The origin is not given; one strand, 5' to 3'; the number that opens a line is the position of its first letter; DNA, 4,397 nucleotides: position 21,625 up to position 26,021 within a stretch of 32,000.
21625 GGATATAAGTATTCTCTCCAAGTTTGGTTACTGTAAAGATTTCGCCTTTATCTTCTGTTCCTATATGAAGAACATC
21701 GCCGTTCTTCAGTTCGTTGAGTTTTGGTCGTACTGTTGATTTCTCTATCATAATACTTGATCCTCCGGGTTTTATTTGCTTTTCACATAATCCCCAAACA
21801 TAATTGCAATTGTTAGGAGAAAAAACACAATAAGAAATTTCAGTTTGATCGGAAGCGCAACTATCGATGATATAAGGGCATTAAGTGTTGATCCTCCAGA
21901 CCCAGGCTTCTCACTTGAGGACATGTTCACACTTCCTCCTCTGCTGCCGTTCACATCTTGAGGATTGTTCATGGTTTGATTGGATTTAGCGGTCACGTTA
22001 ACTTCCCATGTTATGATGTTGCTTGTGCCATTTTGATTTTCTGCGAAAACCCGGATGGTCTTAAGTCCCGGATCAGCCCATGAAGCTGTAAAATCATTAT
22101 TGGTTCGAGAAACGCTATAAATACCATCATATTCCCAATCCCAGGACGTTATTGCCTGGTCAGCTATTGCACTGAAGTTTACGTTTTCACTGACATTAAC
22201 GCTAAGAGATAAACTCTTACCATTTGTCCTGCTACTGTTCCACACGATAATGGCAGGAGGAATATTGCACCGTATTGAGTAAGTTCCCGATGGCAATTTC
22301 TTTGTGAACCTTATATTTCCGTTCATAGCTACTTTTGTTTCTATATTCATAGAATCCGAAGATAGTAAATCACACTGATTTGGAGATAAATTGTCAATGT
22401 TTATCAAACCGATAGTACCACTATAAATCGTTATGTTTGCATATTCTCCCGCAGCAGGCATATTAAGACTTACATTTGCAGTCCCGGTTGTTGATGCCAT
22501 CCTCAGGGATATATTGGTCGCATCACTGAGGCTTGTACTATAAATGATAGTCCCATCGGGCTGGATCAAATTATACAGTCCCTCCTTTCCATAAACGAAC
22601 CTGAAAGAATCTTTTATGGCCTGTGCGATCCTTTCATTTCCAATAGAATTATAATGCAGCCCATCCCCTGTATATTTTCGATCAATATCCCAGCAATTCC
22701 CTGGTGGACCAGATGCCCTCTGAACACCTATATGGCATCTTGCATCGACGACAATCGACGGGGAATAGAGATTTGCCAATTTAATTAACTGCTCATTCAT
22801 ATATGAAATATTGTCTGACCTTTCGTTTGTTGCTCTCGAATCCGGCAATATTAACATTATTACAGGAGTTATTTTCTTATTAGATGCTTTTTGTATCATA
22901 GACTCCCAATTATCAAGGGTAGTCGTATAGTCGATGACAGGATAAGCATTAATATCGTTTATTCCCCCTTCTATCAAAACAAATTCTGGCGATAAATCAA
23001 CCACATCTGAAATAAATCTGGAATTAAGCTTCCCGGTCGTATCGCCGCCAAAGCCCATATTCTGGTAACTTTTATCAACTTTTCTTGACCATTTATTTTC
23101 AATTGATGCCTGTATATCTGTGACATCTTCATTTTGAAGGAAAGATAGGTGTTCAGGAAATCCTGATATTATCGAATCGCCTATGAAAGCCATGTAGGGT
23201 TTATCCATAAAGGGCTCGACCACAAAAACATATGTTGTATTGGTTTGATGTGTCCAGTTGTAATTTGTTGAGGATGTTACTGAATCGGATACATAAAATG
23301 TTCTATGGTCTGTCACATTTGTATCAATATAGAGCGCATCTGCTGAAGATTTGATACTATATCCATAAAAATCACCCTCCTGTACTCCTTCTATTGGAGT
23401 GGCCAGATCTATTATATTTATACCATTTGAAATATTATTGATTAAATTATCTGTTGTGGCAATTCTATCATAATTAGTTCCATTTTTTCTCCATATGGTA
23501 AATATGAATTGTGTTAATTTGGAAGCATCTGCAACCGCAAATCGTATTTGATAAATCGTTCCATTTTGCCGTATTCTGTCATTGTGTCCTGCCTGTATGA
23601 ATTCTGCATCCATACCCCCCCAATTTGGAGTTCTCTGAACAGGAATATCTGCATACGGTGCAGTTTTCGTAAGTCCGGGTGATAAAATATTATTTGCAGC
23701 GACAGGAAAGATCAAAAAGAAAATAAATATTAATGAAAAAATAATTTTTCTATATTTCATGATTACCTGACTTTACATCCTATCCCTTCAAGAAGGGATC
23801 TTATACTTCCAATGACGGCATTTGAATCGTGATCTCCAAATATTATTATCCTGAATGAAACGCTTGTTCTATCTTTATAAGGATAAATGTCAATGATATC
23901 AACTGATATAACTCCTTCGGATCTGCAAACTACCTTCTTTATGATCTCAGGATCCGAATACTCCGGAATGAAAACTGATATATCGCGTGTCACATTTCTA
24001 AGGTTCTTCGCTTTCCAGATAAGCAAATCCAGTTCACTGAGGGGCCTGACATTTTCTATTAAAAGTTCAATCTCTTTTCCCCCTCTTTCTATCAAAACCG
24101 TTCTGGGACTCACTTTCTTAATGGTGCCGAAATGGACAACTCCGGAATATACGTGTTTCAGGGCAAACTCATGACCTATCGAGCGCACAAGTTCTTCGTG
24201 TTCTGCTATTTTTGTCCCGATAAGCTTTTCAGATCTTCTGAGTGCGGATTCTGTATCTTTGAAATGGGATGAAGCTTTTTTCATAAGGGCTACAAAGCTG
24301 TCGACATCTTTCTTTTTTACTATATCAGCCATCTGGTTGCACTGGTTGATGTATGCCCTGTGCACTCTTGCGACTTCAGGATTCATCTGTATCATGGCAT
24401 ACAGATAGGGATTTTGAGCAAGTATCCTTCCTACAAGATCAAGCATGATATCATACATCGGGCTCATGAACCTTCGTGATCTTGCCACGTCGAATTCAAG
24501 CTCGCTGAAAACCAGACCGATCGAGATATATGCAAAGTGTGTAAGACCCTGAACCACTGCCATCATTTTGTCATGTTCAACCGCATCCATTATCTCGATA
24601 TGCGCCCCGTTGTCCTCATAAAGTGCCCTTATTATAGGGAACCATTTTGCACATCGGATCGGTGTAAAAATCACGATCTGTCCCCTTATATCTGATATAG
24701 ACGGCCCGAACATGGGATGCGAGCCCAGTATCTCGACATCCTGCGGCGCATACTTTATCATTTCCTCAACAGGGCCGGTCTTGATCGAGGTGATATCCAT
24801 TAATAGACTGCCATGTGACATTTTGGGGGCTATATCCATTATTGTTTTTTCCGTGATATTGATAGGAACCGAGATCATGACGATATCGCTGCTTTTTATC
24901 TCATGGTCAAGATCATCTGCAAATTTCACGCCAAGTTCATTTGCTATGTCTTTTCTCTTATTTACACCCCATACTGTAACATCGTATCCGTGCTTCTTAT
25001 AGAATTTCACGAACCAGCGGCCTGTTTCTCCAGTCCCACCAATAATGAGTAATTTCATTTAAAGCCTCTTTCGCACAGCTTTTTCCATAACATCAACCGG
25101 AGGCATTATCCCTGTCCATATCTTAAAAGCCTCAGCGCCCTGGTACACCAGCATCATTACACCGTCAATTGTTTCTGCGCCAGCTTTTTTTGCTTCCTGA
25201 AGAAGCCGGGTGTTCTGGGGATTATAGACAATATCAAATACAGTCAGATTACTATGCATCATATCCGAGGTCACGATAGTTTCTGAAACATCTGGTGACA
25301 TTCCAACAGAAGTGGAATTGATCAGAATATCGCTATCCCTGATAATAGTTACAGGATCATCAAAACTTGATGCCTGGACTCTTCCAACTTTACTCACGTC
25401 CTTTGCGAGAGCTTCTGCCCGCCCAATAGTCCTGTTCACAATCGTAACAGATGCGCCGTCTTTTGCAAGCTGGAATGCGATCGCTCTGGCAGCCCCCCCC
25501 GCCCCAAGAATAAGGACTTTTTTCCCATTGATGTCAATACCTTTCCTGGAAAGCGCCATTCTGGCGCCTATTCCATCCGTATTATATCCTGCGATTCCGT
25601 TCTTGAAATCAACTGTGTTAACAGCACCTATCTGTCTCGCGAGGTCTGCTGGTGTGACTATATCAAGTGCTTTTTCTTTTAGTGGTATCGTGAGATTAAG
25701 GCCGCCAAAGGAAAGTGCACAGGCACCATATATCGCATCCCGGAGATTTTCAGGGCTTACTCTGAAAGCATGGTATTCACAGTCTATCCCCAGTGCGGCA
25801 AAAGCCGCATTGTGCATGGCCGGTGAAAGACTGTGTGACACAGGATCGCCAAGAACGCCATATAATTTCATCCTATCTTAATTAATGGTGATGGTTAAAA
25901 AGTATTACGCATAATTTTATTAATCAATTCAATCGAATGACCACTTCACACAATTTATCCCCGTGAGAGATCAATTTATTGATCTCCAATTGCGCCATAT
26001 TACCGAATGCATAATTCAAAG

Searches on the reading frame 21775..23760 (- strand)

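Call 5: search_protein_families(library=pfam, proteins=[window:21775-23760:-], max_evalue=0.001)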
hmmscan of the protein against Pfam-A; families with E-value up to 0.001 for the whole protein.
window:21775-23760:- (662 aa): 2 families
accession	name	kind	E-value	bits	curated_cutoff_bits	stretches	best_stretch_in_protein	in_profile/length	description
PF13472.12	Lipase_GDSL_2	-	1.2e-13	52.4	32.9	1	192-376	1-177/178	GDSL-like Lipase/Acylhydrolase family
PF00657.28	Lipase_GDSL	-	1.3e-09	39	23.6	1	191-382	2-208/208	GDSL-like Lipase/Acylhydrolase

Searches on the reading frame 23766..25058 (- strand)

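Call 6: search_protein_families(library=pfam, proteins=[window:23766-25058:-], max_evalue=0.001)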
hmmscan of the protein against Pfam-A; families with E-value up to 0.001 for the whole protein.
window:23766-25058:- (431 aa): 5 families
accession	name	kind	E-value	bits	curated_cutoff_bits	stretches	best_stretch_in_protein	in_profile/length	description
PF02153.23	PDH_N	-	3.5e-22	79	26.5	1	18-155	3-153/154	Prephenate dehydrogenase, nucleotide-binding domain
PF20463.3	PDH_C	-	1.1e-20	74.3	22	1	159-260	2-101/102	Prephenate dehydrogenase, dimerization domain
PF03446.21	NAD_binding_2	-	1.3e-06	29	21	1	8-104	6-107/161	NAD binding domain of 6-phosphogluconate dehydrogenase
PF02826.25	2-Hacid_dh_C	-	7.3e-06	25.9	25.1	1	4-74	39-109/178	D-isomer specific 2-hydroxyacid dehydrogenase, NAD binding domain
PF03807.23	F420_oxidored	-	2.5e-05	25.2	21.6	1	4-90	3-92/94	NADP oxidoreductase coenzyme F420-dependent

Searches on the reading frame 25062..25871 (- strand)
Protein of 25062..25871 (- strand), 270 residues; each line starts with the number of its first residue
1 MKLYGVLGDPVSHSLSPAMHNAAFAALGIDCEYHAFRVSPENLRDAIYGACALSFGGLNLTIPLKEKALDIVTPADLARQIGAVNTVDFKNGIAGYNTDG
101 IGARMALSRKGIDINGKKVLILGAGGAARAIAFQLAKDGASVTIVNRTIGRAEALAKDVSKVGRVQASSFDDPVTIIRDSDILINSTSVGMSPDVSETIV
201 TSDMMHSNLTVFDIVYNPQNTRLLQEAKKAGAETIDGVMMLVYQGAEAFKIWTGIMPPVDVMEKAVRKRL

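Call 6: search_protein_families(library=pfam, proteins=[window:25062-25871:-], max_evalue=0.001)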
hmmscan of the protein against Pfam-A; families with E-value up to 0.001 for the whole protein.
window:25062-25871:- (270 aa): 10 families
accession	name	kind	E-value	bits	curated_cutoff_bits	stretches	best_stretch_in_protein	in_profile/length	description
PF08501.16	Shikimate_dh_N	-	7.6e-27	93.8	27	1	6-87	1-83/83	Shikimate dehydrogenase substrate binding domain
PF18317.6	SDH_C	-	3.8e-15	55.7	25.8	1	240-267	4-31/31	Shikimate 5'-dehydrogenase C-terminal domain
PF01488.26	Shikimate_DH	-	4.9e-15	56.2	24.3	1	111-220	8-116/138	Shikimate / quinate 5-dehydrogenase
PF03807.23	F420_oxidored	-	9.1e-06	26.6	21.6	1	118-199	1-79/94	NADP oxidoreductase coenzyme F420-dependent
PF03435.24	Sacchrp_dh_NADP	-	8e-05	23.4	25.1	1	119-208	1-97/129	Saccharopine dehydrogenase NADP binding domain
PF02882.25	THF_DHG_CYH_C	-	0.00013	21.8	27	0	104-148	24-69/160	Tetrahydrofolate dehydrogenase/cyclohydrolase, NAD(P)-binding domain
PF02558.23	ApbA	-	0.00017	21.6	22.2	1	119-166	1-47/150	Ketopantoate reductase PanE/ApbA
PF13241.12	NAD_binding_7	-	0.00026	21.9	22.1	1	112-184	3-66/104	Putative NAD(P)-binding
PF02826.25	2-Hacid_dh_C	-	0.00043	20.2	25.1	1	108-186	28-98/178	D-isomer specific 2-hydroxyacid dehydrogenase, NAD binding domain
PF00106.31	adh_short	-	0.0006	19.8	26.6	0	117-167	1-51/195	short chain dehydrogenase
